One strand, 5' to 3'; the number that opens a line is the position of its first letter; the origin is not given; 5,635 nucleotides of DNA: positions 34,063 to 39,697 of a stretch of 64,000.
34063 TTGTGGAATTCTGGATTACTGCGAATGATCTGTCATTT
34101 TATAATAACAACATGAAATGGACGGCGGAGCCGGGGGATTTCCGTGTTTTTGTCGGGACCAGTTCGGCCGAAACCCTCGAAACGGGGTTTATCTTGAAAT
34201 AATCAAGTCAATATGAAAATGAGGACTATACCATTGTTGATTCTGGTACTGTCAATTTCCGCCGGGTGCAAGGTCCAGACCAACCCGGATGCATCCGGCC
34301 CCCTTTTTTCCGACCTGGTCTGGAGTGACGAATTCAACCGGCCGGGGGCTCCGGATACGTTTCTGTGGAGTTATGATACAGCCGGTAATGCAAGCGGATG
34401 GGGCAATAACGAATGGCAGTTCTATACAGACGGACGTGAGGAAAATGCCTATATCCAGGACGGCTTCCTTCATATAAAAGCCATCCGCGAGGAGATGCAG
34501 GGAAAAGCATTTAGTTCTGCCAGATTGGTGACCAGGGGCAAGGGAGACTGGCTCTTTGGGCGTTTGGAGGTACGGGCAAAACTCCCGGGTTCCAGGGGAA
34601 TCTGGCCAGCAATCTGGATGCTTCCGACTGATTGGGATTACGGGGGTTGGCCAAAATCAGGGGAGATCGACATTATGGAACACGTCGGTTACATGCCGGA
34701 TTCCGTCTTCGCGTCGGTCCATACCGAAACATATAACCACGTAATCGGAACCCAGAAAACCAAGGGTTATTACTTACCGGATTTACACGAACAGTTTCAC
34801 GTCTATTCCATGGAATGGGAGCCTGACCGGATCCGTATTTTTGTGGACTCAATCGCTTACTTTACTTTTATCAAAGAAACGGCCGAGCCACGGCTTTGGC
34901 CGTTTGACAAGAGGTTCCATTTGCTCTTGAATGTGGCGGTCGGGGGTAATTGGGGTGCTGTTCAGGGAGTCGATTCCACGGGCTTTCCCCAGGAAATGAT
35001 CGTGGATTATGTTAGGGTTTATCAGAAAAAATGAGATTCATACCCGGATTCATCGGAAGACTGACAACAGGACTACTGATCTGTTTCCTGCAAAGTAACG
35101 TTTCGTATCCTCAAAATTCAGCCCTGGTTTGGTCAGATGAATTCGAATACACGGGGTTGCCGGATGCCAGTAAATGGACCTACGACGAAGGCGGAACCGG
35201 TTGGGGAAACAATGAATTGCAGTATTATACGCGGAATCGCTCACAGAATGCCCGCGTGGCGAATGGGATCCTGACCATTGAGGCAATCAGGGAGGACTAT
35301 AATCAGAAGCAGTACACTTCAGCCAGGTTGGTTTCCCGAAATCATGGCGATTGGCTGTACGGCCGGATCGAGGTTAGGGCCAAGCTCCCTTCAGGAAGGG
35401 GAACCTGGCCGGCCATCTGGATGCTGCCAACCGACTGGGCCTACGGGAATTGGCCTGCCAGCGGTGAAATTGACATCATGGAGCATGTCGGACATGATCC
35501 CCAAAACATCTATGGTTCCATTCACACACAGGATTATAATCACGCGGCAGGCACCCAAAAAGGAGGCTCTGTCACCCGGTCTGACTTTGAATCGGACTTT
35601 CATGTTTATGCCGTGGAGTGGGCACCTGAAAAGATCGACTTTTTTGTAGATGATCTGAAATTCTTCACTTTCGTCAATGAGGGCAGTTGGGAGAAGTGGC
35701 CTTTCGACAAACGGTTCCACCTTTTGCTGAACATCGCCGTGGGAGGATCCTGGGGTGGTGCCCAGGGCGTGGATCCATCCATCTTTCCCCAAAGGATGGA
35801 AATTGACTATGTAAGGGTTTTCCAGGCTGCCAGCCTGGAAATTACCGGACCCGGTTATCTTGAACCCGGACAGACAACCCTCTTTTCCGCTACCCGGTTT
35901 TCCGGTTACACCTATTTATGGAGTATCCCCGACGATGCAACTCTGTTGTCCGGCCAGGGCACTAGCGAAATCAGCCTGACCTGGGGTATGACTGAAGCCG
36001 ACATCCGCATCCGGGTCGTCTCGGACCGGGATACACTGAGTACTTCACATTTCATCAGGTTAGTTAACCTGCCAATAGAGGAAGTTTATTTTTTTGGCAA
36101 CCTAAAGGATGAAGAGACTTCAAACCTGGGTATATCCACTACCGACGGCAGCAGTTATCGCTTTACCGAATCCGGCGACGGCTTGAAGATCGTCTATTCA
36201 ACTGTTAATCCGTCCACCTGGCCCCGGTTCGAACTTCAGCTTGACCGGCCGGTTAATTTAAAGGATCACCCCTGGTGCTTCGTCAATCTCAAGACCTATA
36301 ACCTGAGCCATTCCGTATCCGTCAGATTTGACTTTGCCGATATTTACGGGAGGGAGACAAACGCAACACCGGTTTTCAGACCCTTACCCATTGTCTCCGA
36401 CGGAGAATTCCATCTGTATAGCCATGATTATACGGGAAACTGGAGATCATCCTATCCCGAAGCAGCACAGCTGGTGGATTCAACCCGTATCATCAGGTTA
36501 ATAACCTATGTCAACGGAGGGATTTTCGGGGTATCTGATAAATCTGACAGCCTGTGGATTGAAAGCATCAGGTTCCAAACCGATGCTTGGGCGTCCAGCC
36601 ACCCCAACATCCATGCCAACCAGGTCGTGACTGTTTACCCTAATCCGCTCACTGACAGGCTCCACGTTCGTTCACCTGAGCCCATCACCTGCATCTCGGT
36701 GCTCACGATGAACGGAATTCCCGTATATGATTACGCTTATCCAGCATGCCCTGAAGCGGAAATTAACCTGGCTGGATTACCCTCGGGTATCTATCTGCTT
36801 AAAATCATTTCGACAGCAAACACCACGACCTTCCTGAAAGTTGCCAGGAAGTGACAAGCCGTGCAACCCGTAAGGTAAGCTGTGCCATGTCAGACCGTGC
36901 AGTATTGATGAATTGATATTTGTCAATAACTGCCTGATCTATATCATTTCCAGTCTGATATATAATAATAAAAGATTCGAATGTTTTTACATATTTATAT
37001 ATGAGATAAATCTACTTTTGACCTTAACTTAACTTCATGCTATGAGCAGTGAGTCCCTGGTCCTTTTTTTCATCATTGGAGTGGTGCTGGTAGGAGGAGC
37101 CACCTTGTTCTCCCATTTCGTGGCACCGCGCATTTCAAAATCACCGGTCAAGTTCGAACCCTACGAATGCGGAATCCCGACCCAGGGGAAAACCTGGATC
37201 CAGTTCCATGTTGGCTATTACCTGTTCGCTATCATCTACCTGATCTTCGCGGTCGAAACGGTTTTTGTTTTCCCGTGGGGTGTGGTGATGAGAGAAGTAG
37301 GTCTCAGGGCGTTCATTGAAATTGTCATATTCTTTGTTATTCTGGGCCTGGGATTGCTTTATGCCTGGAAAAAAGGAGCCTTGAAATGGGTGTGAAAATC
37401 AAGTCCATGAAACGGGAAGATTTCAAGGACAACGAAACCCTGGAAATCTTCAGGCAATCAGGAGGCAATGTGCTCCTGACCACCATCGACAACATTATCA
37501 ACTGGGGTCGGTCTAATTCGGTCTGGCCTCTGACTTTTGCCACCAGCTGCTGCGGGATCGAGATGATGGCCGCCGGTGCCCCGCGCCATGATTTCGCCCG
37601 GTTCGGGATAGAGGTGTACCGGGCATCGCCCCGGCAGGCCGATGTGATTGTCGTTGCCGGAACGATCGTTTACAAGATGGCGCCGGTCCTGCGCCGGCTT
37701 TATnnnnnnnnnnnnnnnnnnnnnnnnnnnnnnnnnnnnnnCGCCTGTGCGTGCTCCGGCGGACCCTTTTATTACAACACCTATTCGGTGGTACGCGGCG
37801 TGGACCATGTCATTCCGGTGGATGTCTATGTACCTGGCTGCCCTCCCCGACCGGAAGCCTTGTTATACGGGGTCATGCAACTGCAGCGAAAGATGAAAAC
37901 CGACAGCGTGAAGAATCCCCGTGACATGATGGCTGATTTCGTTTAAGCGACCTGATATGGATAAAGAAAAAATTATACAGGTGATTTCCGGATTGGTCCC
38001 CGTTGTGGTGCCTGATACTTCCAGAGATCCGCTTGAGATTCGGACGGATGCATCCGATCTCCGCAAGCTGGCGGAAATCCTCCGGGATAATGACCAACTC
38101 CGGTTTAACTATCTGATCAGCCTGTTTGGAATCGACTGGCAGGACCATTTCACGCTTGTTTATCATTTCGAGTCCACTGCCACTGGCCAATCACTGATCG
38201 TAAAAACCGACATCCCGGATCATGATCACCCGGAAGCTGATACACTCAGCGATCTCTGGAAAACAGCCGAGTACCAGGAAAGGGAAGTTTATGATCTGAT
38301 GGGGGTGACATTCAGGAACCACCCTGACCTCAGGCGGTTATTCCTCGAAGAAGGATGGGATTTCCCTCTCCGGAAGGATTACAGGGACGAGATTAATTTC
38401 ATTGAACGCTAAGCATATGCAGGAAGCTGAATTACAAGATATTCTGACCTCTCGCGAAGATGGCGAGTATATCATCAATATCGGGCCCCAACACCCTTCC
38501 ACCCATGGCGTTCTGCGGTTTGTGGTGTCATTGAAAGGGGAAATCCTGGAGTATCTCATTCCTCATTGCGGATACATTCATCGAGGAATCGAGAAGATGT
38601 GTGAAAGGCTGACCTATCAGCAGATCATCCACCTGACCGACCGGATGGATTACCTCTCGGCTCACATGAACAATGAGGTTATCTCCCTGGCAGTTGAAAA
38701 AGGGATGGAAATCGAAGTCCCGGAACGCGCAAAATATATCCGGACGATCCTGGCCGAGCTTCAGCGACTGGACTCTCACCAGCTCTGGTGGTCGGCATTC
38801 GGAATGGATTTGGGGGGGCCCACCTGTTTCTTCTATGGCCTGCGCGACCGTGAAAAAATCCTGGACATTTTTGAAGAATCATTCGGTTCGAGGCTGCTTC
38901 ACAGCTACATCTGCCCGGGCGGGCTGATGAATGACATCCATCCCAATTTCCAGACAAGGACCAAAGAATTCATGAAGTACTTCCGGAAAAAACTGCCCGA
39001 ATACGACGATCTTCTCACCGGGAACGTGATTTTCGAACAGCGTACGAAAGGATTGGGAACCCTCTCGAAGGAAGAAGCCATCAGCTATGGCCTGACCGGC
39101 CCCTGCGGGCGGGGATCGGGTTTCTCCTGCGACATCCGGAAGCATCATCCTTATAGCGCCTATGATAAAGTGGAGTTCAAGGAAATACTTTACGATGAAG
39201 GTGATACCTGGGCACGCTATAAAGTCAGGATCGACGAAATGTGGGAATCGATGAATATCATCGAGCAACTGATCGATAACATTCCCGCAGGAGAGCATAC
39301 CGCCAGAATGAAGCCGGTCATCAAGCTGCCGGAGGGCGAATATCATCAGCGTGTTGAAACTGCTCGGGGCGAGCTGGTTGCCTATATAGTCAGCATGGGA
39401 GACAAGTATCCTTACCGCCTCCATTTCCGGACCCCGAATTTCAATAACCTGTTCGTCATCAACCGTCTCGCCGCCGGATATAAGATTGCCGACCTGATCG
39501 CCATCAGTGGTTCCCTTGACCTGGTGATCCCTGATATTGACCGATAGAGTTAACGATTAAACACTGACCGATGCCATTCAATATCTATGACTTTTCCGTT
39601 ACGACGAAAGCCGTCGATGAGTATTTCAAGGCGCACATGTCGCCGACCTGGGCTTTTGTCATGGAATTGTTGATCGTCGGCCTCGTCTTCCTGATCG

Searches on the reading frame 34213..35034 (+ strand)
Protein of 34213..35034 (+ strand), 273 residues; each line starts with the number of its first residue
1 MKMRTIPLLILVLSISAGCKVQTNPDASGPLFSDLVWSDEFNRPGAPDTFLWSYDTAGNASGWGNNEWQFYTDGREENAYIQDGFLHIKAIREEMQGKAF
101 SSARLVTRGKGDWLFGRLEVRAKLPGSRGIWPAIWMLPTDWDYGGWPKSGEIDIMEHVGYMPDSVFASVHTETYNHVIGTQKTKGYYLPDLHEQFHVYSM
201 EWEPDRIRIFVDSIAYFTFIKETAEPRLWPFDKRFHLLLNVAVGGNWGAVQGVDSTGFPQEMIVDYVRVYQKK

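Call 72: search_protein_families(library=pfam, proteins=[window:34213-35034:+], max_evalue=0.001)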
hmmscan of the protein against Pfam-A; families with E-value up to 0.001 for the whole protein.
window:34213-35034:+ (273 aa): 2 families
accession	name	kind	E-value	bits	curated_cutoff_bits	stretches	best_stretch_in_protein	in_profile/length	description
PF00722.28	Glyco_hydro_16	-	2.4e-22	79.7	22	1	98-252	27-167/175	Glycosyl hydrolases family 16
PF03935.22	SKN1_KRE6_Sbg1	-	2.4e-12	46.5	30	2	34-137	118-222/501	Beta-glucan synthesis-associated protein SKN1/KRE6/Sbg1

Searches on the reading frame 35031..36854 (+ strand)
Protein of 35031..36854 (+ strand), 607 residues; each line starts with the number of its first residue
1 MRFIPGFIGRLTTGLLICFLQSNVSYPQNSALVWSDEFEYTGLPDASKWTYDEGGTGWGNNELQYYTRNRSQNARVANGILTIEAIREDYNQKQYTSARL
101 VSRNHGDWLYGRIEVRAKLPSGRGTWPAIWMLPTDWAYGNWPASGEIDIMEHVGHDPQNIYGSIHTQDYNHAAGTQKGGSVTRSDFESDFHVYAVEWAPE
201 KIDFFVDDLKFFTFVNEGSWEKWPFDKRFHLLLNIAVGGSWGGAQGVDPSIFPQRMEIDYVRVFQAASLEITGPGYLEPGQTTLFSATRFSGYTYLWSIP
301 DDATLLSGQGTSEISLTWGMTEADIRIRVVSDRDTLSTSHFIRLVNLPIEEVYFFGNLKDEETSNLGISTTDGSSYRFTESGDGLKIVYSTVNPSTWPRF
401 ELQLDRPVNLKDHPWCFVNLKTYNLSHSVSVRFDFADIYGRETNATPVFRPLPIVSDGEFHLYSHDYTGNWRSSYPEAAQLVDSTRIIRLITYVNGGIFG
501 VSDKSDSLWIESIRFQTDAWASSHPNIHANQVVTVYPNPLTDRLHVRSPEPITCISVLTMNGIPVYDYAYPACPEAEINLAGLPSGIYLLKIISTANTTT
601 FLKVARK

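Call 73: search_protein_families(library=pfam, proteins=[window:35031-36854:+], max_evalue=0.001)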
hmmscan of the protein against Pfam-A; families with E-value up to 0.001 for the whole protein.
window:35031-36854:+ (607 aa): 4 families
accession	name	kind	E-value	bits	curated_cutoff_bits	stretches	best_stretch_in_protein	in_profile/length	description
PF00722.28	Glyco_hydro_16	-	7e-26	91.2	22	1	66-261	6-174/175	Glycosyl hydrolases family 16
PF03935.22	SKN1_KRE6_Sbg1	-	3.9e-10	39.2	30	1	28-132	115-222/501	Beta-glucan synthesis-associated protein SKN1/KRE6/Sbg1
PF18962.6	Por_Secre_tail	-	1.5e-07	32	27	1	535-600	1-70/75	Secretion system C-terminal sorting domain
PF19408.5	PKD_6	-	4.2e-06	27.5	25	1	281-331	19-70/82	PKD-like domain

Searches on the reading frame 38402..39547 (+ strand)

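Call 73: search_protein_families(library=pfam, proteins=[window:38402-39547:+], max_evalue=0.001)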
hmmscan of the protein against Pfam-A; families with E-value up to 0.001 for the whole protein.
window:38402-39547:+ (381 aa): 1 family
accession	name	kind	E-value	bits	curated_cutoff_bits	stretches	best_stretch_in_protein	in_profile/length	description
PF00346.24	Complex1_49kDa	-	1e-84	284.3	24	2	136-302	1-167/271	Respiratory-chain NADH dehydrogenase, 49 Kd subunit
